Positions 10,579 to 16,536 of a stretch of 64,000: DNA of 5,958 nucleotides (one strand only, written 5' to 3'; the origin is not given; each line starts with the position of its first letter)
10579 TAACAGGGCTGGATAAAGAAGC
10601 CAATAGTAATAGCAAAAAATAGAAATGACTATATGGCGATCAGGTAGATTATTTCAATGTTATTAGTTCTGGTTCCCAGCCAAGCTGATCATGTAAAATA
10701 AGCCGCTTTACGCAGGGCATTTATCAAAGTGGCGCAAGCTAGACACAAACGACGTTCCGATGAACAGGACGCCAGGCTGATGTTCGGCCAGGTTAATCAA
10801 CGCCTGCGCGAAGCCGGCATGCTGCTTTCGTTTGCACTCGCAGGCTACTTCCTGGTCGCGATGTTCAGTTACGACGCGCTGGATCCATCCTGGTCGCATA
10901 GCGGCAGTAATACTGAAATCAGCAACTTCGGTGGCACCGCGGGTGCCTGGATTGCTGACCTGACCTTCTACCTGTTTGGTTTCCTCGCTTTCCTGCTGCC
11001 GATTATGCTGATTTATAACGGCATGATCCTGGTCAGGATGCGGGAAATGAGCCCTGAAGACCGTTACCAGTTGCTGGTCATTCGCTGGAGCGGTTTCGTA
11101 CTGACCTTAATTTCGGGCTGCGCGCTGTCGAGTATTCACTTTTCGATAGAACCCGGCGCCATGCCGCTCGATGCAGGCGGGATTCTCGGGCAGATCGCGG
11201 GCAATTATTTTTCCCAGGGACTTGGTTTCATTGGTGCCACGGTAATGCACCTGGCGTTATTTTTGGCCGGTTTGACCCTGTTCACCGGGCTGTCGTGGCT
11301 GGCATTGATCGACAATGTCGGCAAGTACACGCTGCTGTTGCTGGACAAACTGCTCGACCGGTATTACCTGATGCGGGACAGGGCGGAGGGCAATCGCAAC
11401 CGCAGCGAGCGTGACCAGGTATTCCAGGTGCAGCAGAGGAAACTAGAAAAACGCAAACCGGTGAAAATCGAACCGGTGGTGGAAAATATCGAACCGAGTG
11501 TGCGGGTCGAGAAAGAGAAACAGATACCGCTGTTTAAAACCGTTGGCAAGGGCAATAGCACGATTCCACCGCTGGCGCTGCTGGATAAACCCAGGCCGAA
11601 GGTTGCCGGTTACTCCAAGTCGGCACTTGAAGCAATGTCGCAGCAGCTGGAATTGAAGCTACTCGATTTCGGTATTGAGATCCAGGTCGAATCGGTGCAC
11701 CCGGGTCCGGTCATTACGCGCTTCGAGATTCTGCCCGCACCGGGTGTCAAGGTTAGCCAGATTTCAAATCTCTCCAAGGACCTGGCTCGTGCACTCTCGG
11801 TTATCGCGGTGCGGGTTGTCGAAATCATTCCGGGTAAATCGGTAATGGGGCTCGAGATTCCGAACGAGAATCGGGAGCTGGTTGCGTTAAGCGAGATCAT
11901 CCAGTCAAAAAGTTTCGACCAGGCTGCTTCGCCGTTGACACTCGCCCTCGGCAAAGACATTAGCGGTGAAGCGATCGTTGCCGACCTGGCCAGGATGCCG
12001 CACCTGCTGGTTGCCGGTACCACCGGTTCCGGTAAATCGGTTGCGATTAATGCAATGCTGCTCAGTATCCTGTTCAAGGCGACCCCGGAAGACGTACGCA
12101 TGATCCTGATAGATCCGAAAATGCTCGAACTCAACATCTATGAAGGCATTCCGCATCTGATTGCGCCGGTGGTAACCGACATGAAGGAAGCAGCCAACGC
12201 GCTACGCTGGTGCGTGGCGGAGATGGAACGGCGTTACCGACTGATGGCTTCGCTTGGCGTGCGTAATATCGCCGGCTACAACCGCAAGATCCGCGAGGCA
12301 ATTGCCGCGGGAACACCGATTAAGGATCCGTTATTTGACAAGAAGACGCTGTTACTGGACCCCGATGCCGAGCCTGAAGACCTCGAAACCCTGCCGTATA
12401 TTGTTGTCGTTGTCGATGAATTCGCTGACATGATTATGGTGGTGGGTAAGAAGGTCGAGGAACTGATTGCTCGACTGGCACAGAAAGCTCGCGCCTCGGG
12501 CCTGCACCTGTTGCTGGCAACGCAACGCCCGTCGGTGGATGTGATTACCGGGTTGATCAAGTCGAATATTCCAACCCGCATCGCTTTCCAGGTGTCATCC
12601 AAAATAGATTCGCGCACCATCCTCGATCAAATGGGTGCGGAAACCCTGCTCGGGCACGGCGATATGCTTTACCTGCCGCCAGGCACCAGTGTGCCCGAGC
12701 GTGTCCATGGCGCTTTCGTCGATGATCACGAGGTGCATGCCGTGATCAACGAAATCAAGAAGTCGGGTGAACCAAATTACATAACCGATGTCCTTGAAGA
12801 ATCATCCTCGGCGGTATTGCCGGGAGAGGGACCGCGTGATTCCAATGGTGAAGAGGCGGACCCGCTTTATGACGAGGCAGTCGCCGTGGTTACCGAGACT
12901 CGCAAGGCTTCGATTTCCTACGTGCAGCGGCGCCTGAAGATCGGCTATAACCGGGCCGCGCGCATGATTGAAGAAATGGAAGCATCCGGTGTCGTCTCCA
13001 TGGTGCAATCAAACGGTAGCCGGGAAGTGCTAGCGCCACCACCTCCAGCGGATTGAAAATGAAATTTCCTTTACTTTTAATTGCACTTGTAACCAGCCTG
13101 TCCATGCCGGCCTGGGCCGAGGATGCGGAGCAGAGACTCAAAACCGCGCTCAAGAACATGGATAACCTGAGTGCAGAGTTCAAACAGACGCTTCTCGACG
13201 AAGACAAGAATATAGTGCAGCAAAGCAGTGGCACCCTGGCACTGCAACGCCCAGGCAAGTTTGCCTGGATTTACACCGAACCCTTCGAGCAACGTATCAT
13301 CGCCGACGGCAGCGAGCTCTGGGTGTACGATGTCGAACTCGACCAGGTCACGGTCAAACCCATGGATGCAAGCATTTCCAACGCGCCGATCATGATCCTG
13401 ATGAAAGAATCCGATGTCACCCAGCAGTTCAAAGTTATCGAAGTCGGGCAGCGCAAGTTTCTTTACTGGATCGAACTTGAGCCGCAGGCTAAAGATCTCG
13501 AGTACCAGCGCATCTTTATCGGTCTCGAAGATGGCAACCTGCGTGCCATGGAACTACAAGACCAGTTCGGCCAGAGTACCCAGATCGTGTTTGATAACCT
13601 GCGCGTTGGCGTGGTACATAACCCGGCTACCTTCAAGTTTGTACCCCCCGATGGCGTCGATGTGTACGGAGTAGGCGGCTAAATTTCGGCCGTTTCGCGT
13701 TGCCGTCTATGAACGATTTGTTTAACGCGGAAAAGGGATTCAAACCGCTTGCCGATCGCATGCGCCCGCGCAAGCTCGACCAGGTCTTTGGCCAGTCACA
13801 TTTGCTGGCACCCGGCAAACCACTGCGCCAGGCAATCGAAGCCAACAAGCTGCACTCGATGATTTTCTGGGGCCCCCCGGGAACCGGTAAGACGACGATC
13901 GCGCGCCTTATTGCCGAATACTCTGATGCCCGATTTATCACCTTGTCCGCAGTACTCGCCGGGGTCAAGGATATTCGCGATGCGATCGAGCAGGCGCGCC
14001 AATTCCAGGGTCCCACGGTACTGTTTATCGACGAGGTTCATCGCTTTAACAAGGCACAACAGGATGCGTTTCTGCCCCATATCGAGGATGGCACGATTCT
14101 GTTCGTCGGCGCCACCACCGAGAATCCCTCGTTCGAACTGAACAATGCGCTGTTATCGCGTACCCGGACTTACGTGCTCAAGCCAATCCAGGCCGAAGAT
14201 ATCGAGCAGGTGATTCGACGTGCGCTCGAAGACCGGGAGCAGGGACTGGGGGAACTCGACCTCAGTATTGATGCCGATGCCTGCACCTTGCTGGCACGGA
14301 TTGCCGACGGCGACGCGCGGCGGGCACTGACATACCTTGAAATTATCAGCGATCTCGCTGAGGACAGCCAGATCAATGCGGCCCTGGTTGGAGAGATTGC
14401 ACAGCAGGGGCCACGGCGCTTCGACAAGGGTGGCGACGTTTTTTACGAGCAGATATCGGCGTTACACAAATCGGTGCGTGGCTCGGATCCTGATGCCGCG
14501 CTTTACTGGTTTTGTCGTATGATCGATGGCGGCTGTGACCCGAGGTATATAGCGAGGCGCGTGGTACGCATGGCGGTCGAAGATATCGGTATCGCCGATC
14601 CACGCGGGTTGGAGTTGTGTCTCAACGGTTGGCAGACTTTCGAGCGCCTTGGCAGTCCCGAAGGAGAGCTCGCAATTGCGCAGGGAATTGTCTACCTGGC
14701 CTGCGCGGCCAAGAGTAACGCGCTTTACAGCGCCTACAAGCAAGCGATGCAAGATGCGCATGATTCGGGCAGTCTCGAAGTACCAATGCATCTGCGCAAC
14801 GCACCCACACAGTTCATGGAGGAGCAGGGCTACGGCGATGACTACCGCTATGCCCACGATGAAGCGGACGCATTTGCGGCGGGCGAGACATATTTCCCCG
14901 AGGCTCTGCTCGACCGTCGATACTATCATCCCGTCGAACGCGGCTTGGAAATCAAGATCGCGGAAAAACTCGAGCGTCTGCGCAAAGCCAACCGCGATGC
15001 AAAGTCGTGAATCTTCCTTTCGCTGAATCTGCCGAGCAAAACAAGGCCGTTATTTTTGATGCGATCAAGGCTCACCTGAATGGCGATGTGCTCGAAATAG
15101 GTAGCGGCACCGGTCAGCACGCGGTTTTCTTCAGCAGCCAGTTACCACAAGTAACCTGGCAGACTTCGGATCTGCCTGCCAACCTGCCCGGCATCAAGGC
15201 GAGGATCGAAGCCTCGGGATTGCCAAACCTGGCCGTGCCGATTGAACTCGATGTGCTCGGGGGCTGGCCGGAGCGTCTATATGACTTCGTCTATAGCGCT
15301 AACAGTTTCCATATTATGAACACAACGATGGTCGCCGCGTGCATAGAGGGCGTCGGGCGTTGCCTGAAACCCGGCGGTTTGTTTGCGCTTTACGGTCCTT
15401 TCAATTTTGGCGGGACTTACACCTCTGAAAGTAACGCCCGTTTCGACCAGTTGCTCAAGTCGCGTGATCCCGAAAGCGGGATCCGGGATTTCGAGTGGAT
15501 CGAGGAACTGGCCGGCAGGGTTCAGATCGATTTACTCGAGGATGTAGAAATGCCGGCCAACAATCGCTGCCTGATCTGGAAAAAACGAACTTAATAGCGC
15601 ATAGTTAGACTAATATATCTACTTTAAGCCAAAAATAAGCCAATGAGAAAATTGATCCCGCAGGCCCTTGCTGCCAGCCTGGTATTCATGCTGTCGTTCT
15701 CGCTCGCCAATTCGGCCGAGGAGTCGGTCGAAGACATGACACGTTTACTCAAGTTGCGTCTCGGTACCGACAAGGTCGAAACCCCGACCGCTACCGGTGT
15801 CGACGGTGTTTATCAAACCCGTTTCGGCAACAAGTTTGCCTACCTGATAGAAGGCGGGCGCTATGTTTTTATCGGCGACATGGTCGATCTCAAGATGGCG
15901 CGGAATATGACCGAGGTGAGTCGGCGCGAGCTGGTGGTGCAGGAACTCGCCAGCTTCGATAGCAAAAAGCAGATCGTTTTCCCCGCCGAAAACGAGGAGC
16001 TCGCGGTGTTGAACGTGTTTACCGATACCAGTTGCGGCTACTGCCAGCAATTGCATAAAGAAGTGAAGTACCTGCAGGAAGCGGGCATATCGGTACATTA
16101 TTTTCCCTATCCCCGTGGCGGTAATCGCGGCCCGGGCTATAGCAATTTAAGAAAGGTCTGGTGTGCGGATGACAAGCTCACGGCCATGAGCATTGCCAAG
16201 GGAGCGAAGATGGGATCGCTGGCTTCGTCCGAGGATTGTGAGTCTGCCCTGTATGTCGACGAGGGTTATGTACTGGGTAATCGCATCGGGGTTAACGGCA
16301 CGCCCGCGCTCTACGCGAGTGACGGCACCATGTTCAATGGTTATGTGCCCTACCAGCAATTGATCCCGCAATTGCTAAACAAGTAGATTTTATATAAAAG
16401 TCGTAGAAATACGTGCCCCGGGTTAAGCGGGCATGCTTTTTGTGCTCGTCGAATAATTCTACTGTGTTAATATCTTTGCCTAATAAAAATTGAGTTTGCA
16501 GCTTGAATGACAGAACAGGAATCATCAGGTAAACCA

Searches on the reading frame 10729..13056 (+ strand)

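Call 6: search_protein_families(library=ncbifam, proteins=[window:10729-13056:+])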
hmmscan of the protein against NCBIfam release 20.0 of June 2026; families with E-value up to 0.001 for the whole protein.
window:10729-13056:+ (775 aa): 7 families
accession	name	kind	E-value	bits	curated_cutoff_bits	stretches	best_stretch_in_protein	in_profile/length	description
NF007615.0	PRK10263.1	equivalog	9.3e-240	798.9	1566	2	272-772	859-1353/1355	DNA translocase FtsK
TIGR03928.1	T7_EssCb_Firm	equivalog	6.3e-34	116.8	778.4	1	423-639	469-660/1296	type VII secretion protein EssC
TIGR03924.1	T7SS_EccC_a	equivalog_domain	3.5e-29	102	509.15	2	549-666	556-671/673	type VII secretion protein EccCa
NF041214.1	plasmid_TraB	equivalog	4.2e-15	55.3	800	1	425-633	250-420/639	plasmid transfer protein TraB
TIGR03925.1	T7SS_EccC_b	equivalog_domain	4.5e-13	48.3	346.55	1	387-502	328-438/564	type VII secretion protein EccCb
NF042943.1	HerA_antiphage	equivalog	0.00023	19.9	800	0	581-631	463-511/566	anti-phage-associated helicase HerA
TIGR03743.1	SXT_TraD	subfamily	0.00024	19.7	366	0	421-464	173-212/636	conjugative transfer system coupling protein TraD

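Call 27: search_protein_families(library=pfam, proteins=[window:10729-13056:+])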
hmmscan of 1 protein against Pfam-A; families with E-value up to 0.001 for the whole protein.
window:10729-13056:+ (775 aa): 5 families
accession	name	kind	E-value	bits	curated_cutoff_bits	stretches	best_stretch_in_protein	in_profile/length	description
PF01580.24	FtsK_SpoIIIE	-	1.3e-77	260.6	24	1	387-603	2-221/221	FtsK/SpoIIIE family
PF13491.11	FtsK_4TM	-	1e-44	152.6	23.1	1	24-198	2-171/171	4TM region of DNA translocase FtsK/SpoIIIE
PF17854.6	FtsK_alpha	-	7.2e-31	106.8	22.9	1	279-379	1-101/101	FtsK alpha domain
PF09397.16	FtsK_gamma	-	8.6e-27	93.1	30.6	1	708-769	1-62/63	Ftsk gamma domain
PF12846.13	AAA_10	-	8.7e-05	22.1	27.5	0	421-466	19-60/362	AAA-like domain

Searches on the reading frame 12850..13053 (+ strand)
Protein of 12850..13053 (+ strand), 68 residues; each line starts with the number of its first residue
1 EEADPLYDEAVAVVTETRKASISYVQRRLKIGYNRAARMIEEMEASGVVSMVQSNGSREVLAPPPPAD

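Call 28: search_solved_structures(query=window:12850-13053:+, show_alignments=3)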
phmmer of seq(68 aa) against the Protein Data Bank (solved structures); distinct sequences matched with E-value up to 0.001: 6.
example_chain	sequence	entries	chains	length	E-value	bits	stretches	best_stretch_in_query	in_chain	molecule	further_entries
2j5o_A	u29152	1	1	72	1.4e-25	91.6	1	2-67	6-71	DNA TRANSLOCASE FTSK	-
2ve8_A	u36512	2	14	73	1.5e-25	91.6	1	2-67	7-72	DNA TRANSLOCASE FTSK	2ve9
2j5p_A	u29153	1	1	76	3.6e-24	87.2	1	1-65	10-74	DNA TRANSLOCASE FTSK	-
2iut_A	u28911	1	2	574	3.7e-24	87.2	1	2-67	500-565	DNA TRANSLOCASE FTSK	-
5dcf_A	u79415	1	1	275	4.1e-23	83.9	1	1-65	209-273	Tyrosine recombinase XerD,DNA translocase FtsK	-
2ius_A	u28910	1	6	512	5.9e-23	83.4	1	1-65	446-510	DNA TRANSLOCASE FTSK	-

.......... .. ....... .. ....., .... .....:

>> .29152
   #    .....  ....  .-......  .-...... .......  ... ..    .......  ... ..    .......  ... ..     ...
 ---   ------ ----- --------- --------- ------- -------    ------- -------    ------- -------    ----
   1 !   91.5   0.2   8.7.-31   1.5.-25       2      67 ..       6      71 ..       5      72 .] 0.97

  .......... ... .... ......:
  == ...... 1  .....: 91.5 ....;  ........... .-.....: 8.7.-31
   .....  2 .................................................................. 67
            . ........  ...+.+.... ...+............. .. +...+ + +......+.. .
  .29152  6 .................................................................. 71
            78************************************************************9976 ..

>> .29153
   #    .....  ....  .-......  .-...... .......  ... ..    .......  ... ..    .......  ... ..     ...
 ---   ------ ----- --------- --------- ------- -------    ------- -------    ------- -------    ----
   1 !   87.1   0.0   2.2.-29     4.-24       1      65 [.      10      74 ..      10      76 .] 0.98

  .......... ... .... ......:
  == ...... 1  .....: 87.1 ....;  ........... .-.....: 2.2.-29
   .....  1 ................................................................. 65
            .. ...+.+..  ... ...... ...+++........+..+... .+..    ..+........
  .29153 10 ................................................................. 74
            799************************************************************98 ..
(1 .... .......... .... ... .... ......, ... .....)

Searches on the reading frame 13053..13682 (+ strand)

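Call 34: search_protein_families(library=ncbifam, max_evalue=1e-20, proteins=[window:13053-13682:+])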
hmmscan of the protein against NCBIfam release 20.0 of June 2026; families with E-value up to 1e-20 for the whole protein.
window:13053-13682:+ (209 aa): 2 families
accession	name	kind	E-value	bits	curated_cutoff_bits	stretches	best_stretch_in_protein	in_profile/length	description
TIGR00547.2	lolA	equivalog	2.3e-65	219.8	112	1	8-205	4-200/202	outer membrane lipoprotein periplasmic chaperone LolA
NF000661.0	PRK00031.1-3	equivalog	1.2e-51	175.3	255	1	9-204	23-222/225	outer membrane lipoprotein chaperone LolA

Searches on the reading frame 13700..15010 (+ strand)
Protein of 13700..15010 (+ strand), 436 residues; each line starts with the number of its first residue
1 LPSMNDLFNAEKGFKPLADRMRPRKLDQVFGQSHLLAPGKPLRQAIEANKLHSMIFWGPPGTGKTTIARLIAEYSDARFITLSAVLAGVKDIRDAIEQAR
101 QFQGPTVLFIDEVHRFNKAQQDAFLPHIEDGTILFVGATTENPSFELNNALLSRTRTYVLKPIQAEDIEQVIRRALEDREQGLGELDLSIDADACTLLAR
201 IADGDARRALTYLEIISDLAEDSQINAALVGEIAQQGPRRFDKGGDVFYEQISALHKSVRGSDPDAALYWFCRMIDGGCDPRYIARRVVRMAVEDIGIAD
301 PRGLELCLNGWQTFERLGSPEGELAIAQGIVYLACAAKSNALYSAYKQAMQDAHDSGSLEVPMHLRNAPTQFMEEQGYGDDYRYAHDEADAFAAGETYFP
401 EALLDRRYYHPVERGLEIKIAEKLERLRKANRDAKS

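Call 34: search_protein_families(library=ncbifam, max_evalue=1e-20, proteins=[window:13700-15010:+])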
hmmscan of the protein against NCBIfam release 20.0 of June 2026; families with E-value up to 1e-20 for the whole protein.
window:13700-15010:+ (436 aa): 7 families
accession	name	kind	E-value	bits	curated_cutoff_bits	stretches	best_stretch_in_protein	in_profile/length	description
NF009881.0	PRK13341.1-2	equivalog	9.8e-136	453.5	651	1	11-432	12-439/736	AAA family ATPase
NF009883.0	PRK13341.1-4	equivalog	2.9e-123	412.3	668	1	14-431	18-441/729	AAA family ATPase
NF009882.0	PRK13341.1-3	equivalog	6.7e-102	341.8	1197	1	15-424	18-433/734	AAA family ATPase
NF009880.0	PRK13341.1-1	equivalog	7.9e-81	272.2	891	1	15-428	6-406/599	AAA family ATPase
NF011289.0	PRK14700.1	equivalog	2.7e-65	220.5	570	1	125-430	1-297/300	recombination factor protein RarA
TIGR02397.1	dnaX_nterm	equivalog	9.3e-25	87.6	250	0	89-235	102-240/355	DNA polymerase III subunit gamma/tau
NF004046.1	PRK05563.1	equivalog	2.8e-21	76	400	0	89-289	103-285/567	DNA polymerase III subunit gamma/tau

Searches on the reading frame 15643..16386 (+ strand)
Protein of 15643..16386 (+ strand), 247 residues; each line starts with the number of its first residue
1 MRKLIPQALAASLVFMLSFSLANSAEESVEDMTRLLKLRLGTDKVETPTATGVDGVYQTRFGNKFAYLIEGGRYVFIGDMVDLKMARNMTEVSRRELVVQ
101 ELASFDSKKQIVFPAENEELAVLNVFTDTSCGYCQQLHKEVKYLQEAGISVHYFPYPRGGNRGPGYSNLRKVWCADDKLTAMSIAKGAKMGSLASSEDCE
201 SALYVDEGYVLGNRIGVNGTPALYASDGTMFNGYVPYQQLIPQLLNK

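Call 35: search_protein_families(library=ncbifam, max_evalue=1e-20, proteins=[window:15643-16386:+])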
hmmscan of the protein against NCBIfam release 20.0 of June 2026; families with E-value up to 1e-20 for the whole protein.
window:15643-16386:+ (247 aa): 1 family
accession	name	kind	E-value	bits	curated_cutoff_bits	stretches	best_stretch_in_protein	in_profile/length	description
NF008129.0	PRK10877.1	equivalog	7.9e-33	113.7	215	1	16-242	12-225/237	bifunctional protein-disulfide isomerase/oxidoreductase DsbC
